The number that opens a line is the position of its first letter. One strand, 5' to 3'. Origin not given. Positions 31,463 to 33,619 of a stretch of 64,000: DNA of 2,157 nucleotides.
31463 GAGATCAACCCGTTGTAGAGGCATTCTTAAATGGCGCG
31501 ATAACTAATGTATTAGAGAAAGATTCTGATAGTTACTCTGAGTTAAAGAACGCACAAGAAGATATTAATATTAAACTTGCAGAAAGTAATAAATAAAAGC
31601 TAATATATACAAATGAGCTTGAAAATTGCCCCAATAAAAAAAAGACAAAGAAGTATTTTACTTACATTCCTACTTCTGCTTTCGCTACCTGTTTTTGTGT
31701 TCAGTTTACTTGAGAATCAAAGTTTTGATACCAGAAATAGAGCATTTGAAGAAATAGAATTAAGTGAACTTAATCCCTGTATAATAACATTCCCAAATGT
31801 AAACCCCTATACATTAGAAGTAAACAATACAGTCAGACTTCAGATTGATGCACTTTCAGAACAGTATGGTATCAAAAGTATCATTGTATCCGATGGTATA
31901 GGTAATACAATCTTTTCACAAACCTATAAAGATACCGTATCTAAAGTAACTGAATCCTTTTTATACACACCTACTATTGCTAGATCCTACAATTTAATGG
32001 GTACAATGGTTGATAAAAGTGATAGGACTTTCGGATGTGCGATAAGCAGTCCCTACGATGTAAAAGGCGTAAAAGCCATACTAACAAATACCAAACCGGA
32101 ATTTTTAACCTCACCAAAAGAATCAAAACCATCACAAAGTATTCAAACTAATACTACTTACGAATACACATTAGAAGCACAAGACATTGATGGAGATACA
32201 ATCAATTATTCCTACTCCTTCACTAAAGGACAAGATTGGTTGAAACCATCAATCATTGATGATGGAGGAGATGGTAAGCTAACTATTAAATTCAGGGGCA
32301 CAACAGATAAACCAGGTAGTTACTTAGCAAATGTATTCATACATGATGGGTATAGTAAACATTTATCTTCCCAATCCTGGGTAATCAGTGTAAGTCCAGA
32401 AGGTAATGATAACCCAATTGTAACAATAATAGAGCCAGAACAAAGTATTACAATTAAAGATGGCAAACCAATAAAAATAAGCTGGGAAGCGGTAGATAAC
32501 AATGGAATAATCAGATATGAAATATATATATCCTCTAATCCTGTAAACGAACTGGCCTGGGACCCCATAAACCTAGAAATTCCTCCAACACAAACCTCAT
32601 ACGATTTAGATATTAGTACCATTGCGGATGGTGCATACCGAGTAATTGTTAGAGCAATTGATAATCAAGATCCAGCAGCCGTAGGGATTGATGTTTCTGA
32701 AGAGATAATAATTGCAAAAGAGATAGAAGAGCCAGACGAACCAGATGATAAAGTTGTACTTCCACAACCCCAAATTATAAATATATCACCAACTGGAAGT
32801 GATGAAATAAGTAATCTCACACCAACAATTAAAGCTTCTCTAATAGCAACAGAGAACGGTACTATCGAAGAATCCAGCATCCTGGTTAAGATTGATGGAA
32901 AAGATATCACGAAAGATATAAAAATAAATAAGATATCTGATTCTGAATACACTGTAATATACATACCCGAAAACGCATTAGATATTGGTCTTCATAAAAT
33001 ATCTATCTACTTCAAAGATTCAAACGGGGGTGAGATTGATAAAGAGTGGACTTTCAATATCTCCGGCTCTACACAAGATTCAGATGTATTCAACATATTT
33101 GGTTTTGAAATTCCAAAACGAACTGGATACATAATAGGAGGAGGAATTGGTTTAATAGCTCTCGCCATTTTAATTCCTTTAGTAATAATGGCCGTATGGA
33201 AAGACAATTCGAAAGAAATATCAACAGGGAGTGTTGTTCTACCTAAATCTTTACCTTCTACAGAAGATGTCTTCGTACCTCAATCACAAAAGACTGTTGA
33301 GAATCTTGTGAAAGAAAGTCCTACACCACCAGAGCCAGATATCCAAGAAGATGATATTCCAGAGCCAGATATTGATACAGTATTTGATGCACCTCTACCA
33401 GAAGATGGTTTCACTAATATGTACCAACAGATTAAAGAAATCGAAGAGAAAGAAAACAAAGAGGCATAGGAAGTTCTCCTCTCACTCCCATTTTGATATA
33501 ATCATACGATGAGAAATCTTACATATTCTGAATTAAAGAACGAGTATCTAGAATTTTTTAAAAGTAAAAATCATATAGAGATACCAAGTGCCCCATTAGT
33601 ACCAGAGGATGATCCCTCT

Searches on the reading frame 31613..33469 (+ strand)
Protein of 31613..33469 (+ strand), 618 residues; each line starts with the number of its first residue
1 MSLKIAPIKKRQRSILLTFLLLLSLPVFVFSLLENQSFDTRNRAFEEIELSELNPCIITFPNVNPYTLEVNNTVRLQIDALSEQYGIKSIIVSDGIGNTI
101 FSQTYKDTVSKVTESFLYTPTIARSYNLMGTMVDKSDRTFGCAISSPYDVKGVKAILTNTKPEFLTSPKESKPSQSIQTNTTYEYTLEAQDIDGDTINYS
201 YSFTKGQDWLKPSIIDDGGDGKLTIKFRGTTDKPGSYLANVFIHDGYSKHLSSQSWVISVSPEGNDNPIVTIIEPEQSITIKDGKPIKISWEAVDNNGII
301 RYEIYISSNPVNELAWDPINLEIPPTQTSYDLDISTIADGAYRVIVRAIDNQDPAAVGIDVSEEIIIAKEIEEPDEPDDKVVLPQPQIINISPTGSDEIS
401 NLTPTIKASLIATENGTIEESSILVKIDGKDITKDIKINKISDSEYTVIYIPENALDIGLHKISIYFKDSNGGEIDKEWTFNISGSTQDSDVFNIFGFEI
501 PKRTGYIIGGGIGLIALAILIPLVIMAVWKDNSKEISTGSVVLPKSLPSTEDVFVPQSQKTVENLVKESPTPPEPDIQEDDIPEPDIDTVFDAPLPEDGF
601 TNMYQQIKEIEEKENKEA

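Call 7: find_encoding_contigs(protein=window:31613-33469:+, flank=10000, max_places=10)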
Protein window:31613-33469:+ (618 aa): no gene with exactly this product is on record in the collection.
